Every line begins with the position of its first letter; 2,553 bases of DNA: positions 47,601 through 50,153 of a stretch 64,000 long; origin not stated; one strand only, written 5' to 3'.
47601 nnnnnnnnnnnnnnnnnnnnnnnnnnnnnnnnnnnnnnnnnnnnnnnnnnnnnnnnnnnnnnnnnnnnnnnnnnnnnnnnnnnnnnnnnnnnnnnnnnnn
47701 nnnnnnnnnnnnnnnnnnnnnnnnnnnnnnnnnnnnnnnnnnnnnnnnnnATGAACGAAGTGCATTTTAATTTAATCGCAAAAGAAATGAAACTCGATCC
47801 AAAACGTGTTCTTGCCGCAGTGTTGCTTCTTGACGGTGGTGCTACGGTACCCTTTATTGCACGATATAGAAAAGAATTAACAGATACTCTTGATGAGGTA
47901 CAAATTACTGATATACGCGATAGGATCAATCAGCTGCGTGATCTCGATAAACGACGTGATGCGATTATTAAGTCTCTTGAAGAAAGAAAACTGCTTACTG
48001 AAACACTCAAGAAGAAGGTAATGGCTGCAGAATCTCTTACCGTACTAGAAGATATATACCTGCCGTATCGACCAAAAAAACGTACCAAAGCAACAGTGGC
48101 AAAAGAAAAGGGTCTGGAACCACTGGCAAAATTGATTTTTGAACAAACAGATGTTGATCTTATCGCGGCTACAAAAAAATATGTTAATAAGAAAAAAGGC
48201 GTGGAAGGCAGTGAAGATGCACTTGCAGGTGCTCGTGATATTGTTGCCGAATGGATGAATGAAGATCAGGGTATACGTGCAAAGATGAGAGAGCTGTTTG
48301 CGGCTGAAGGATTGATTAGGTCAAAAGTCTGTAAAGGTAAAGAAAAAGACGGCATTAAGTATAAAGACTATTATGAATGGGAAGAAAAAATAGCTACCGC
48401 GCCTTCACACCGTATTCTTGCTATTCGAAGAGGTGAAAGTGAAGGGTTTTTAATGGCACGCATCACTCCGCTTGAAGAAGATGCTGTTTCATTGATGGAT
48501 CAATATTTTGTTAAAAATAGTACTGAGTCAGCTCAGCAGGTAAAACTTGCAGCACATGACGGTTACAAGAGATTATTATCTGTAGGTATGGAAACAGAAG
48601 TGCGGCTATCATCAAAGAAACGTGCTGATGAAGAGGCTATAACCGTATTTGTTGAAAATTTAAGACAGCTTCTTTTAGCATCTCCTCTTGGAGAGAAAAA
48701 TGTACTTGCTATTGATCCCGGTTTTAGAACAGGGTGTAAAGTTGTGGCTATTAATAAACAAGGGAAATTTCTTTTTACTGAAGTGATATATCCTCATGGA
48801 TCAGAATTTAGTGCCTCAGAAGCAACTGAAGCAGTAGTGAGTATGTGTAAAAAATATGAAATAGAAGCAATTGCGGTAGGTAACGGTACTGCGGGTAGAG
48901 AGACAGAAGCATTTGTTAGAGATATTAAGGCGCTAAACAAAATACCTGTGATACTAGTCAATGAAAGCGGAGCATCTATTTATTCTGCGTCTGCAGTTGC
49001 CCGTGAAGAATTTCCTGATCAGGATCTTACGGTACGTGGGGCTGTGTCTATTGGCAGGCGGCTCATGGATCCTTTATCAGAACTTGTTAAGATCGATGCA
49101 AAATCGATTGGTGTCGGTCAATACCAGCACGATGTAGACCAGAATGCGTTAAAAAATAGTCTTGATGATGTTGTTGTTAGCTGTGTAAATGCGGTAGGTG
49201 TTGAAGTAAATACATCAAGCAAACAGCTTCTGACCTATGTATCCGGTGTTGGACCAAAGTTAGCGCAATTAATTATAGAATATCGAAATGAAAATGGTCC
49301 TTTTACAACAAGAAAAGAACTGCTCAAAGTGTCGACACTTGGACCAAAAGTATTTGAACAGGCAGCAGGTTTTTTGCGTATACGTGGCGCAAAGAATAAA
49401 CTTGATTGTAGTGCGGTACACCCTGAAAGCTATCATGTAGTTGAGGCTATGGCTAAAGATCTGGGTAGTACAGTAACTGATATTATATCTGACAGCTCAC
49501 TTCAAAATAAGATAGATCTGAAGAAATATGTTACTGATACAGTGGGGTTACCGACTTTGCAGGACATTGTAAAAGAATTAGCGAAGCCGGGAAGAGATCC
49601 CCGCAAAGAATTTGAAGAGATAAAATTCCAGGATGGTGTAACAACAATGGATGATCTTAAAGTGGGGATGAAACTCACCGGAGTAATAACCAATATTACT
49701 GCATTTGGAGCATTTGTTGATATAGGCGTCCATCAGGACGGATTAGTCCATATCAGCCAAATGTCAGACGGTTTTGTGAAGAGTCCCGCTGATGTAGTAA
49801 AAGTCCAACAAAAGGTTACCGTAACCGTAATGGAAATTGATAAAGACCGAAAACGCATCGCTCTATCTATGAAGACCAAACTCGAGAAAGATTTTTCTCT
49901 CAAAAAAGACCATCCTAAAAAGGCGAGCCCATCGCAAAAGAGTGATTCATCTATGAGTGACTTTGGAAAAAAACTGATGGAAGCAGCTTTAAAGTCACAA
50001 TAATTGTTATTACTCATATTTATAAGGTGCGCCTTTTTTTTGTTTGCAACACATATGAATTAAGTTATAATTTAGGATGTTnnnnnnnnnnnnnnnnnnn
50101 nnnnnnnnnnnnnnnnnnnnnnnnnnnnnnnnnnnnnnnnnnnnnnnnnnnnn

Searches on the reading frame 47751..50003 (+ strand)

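Call 26: search_protein_families(library=pfam, proteins=[window:47751-50003:+])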
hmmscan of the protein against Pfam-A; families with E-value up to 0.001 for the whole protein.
window:47751-50003:+ (750 aa): 10 families
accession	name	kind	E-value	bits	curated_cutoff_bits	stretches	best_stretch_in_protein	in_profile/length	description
PF16921.10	Tex_YqgF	-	1.1e-46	158.8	27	1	316-438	1-125/126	Tex protein YqgF-like domain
PF22706.1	Tex_central_region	-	2.1e-32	113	27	1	140-300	9-178/178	Tex central region-like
PF12836.13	HHH_3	-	3.7e-27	94.6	27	1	479-543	1-65/65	Helix-hairpin-helix motif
PF09371.15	Tex_N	-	1.2e-26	92.6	32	1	6-77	4-75/75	Tex-like protein N-terminal domain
PF17674.7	HHH_9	-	1.2e-24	87.4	23.1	1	549-618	1-70/70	HHH domain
PF00575.29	S1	-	2.7e-20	73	22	1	636-708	2-74/74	S1 RNA binding domain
PF14635.12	HHH_7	-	2.1e-12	47.7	27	1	451-544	4-103/104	Helix-hairpin-helix motif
PF23459.1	S1_RRP5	-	2.3e-07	31.7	27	1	636-706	1-71/72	RRP5 S1 domain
PF14639.11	YqgF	-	5.2e-07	30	35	1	394-446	95-147/150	Holliday-junction resolvase-like of SPT6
PF00633.29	HHH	-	0.00083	19.5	24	0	491-511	11-30/30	Helix-hairpin-helix motif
